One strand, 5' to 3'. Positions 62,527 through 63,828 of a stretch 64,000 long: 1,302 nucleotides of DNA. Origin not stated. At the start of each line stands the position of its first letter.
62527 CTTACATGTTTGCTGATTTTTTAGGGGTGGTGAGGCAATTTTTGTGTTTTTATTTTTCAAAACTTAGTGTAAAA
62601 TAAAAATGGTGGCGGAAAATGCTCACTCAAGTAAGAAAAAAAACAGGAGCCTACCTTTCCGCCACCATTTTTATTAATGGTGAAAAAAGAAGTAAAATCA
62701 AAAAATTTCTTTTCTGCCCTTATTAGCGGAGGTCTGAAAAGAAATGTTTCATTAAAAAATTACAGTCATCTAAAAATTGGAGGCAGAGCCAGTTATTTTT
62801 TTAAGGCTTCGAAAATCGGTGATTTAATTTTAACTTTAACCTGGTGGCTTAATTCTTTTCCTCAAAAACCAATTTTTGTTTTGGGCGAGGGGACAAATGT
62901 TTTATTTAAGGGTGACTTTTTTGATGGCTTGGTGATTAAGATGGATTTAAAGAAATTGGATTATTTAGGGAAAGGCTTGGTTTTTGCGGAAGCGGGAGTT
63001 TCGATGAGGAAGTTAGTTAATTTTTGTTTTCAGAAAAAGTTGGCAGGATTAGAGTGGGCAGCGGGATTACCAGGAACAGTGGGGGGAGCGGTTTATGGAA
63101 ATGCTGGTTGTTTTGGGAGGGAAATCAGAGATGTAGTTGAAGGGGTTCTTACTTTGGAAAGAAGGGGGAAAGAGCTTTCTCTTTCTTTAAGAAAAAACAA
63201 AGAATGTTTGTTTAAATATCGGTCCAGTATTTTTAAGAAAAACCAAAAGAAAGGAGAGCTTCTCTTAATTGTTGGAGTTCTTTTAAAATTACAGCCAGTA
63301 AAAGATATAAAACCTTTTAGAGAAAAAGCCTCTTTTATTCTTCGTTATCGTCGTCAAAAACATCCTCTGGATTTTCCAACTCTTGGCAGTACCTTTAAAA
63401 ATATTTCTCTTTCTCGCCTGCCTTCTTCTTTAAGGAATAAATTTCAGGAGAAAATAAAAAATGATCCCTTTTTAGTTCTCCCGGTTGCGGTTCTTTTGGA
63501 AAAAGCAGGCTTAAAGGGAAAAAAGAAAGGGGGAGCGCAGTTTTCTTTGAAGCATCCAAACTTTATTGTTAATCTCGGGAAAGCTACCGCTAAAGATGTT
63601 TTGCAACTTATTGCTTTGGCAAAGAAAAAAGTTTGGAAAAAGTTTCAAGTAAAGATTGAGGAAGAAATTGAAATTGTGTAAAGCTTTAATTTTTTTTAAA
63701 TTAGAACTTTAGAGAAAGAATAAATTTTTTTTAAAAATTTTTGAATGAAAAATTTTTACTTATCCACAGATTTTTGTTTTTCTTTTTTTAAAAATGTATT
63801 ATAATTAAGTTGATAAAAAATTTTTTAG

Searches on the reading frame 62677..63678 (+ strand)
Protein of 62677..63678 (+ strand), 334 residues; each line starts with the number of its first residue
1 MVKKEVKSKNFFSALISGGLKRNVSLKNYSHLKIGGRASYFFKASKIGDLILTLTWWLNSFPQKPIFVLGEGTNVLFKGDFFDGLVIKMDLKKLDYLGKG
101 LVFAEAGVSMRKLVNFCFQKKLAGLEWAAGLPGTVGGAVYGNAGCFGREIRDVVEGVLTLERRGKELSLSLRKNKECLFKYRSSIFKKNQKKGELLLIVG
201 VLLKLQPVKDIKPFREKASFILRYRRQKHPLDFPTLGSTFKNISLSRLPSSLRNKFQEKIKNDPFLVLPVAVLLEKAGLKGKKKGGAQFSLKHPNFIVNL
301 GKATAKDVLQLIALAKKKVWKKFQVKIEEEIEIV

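Call 57: search_protein_families(library=pfam, proteins=[window:62677-63678:+], max_evalue=0.00001)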
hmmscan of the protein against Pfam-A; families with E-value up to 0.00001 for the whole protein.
window:62677-63678:+ (334 aa): 2 families
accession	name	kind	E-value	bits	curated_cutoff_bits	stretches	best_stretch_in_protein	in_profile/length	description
PF02873.21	MurB_C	-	4.5e-26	91.4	27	1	217-334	5-99/99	UDP-N-acetylenolpyruvoylglucosamine reductase, C-terminal domain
PF01565.28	FAD_binding_4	-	3e-15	56.6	26.4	1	63-169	24-138/139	FAD binding domain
